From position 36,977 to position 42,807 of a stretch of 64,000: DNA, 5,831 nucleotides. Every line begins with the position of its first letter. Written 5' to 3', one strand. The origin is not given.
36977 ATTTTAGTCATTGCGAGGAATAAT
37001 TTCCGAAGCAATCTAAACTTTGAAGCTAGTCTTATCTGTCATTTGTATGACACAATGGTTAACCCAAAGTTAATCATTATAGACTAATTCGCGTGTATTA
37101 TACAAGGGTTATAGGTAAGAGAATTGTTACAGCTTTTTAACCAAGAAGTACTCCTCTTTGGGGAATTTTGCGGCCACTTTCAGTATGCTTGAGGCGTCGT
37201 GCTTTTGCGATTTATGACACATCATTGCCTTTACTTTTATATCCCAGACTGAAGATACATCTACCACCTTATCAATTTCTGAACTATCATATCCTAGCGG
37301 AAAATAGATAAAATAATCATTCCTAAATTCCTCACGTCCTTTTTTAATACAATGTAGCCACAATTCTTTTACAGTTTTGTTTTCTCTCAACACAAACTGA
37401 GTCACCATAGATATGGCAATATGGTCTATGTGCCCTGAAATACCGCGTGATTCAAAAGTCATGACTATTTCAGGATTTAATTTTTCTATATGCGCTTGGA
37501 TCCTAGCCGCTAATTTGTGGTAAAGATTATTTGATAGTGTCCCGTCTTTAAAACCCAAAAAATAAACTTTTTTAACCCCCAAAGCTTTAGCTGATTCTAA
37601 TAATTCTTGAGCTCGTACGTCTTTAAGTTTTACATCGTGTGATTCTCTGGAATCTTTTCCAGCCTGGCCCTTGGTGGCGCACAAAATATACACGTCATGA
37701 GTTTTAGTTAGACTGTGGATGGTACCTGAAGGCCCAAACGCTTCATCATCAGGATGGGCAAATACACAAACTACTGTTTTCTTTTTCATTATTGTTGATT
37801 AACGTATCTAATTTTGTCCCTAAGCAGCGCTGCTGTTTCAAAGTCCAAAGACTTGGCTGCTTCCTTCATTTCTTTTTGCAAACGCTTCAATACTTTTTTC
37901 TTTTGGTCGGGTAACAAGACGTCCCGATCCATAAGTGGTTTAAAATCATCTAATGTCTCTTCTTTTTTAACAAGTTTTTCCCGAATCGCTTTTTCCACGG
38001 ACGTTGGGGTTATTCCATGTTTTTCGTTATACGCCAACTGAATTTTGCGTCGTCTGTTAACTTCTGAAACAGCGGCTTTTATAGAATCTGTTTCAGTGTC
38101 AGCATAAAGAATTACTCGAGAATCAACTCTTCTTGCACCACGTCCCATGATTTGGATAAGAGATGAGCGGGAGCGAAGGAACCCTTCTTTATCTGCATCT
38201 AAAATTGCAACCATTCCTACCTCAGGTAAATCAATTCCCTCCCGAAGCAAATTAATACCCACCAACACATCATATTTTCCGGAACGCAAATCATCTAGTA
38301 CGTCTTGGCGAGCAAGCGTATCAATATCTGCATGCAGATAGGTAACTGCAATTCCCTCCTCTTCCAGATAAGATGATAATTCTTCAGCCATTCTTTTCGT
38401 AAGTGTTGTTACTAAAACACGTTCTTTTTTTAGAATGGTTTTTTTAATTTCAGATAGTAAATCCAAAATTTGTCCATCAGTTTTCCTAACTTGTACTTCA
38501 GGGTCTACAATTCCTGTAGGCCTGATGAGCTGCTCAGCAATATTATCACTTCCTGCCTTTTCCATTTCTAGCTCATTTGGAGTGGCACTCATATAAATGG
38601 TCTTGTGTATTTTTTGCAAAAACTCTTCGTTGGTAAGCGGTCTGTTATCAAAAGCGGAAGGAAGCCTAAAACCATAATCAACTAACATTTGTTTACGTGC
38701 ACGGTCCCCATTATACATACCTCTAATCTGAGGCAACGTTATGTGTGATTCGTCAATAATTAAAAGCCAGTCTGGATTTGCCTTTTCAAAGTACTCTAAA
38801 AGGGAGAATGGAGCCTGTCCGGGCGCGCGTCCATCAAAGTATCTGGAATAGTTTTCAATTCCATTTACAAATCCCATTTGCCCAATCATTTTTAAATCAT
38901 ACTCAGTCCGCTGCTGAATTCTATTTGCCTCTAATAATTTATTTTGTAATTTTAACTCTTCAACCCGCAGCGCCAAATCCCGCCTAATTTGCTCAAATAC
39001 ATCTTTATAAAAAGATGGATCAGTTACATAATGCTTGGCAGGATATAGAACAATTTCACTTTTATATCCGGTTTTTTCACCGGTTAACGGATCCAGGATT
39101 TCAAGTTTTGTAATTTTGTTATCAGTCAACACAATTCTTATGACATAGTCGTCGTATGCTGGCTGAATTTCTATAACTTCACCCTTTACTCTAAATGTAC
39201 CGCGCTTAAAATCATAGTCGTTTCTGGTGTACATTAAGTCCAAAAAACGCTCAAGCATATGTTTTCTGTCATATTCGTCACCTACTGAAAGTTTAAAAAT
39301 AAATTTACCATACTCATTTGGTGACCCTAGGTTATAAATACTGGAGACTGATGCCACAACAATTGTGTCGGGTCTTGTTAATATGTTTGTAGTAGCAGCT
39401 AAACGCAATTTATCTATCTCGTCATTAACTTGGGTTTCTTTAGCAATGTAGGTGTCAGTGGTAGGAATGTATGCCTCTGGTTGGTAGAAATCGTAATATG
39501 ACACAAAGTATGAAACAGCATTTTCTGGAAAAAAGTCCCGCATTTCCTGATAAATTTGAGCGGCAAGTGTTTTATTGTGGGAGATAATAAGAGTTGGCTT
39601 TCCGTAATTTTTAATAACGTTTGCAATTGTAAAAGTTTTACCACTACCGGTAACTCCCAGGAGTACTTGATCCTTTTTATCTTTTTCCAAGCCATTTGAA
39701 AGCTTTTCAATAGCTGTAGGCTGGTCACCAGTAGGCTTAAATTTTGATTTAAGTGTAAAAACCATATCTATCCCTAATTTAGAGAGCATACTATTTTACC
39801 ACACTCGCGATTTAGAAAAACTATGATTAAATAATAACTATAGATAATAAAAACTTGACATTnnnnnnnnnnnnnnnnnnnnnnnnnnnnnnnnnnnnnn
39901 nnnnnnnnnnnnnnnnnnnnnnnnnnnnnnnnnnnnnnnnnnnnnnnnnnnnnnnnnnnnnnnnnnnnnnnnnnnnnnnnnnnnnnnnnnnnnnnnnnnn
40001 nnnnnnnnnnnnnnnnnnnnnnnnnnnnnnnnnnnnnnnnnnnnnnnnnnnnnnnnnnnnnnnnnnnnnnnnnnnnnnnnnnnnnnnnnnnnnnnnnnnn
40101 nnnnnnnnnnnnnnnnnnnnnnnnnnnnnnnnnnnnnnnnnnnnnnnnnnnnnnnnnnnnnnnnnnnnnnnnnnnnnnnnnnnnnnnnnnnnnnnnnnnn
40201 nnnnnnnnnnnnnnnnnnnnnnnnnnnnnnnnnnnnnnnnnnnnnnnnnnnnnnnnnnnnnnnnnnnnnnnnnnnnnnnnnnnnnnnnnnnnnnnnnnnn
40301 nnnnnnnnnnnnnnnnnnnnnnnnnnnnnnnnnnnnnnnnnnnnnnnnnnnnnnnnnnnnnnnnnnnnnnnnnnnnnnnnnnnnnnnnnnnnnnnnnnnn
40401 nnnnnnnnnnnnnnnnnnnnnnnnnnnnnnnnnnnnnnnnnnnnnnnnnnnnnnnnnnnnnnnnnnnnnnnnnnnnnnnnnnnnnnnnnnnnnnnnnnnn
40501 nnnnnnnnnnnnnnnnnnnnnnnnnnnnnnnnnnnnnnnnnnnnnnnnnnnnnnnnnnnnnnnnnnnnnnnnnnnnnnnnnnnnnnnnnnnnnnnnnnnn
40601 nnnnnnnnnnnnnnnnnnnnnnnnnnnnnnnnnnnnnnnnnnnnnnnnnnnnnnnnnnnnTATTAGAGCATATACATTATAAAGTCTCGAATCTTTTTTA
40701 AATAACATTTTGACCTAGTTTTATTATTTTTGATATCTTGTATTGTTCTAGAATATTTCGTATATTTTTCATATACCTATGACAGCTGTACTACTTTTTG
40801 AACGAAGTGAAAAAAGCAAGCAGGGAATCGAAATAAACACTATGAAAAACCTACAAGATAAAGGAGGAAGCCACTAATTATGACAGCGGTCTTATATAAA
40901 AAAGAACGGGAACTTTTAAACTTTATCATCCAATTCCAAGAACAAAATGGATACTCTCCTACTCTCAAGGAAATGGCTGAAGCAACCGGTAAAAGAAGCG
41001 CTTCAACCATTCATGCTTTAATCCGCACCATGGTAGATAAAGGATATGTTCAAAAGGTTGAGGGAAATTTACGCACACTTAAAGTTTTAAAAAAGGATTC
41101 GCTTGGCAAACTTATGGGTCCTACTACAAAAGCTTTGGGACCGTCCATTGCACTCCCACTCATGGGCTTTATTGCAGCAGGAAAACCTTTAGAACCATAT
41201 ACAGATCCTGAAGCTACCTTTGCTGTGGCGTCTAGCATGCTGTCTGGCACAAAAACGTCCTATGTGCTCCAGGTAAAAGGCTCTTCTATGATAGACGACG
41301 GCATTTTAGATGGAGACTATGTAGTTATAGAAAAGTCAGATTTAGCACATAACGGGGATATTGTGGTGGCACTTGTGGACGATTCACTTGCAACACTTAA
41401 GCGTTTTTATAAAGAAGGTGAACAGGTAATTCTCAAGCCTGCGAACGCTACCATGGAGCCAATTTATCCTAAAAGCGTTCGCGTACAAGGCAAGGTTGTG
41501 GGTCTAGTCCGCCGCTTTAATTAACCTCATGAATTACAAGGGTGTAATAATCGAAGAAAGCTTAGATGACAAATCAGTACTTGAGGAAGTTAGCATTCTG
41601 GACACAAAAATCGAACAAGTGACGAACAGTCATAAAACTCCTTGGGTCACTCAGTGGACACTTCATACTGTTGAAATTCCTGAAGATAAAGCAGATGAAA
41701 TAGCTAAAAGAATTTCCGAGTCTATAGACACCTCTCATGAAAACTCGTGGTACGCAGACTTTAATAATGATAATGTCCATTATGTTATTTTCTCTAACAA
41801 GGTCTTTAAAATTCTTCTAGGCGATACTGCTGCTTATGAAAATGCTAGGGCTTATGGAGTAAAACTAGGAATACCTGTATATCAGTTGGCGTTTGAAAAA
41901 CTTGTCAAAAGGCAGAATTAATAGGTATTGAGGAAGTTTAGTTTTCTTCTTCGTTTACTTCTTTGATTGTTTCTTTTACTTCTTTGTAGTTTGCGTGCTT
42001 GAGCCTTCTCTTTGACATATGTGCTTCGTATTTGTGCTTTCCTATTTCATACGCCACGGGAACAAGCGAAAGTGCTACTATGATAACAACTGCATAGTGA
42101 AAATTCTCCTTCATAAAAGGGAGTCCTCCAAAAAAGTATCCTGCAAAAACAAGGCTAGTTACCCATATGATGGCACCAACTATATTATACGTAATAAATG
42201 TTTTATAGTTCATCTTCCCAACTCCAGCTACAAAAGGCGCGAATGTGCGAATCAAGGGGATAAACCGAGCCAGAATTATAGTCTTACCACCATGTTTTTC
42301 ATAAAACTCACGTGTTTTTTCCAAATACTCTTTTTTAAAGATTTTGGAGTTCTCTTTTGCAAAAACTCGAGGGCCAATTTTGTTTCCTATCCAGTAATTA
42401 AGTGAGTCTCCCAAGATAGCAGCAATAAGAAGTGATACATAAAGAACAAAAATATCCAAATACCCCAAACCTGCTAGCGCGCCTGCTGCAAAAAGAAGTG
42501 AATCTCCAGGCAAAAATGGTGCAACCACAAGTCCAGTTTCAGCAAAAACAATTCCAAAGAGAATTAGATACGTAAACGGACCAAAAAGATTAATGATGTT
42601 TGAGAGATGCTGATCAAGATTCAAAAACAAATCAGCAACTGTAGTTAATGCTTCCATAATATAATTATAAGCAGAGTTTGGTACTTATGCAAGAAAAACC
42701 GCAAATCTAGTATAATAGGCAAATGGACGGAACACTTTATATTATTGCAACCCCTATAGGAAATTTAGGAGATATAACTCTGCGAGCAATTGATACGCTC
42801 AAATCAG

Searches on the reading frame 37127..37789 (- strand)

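Call 62: search_protein_families(library=pfam, max_evalue=0.0001, proteins=[window:37127-37789:-])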
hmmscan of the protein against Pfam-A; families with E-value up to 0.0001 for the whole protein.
window:37127-37789:- (220 aa): 1 family
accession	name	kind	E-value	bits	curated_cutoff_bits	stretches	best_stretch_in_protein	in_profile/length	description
PF02585.22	PIG-L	-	5.6e-30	104.9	28.2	1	8-130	2-125/129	GlcNAc-PI de-N-acetylase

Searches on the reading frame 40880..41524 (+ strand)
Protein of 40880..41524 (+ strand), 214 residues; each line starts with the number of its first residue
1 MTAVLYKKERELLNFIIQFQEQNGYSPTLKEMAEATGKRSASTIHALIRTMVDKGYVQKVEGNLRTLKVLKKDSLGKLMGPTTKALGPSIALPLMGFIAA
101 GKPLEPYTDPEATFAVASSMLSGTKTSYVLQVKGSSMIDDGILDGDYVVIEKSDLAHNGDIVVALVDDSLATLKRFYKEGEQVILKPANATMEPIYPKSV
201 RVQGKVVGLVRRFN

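Call 63: search_protein_families(library=pfam, max_evalue=0.0001, proteins=[window:40880-41524:+])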
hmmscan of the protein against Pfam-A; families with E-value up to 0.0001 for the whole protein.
window:40880-41524:+ (214 aa): 2 families
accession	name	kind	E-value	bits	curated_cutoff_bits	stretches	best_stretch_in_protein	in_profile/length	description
PF00717.28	Peptidase_S24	-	5.5e-29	100.7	23.3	1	93-207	1-116/116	Peptidase S24-like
PF01726.22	LexA_DNA_bind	-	2.5e-10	40.4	23.7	1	5-66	4-65/65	LexA DNA binding domain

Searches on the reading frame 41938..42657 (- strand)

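Call 63: search_protein_families(library=pfam, max_evalue=0.0001, proteins=[window:41938-42657:-])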
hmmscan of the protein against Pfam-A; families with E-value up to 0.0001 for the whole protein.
window:41938-42657:- (239 aa): 1 family
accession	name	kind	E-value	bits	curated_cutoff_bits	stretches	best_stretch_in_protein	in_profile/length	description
PF09335.16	VTT_dom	-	2.3e-24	86.6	33.9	1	49-174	1-122/123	VTT domain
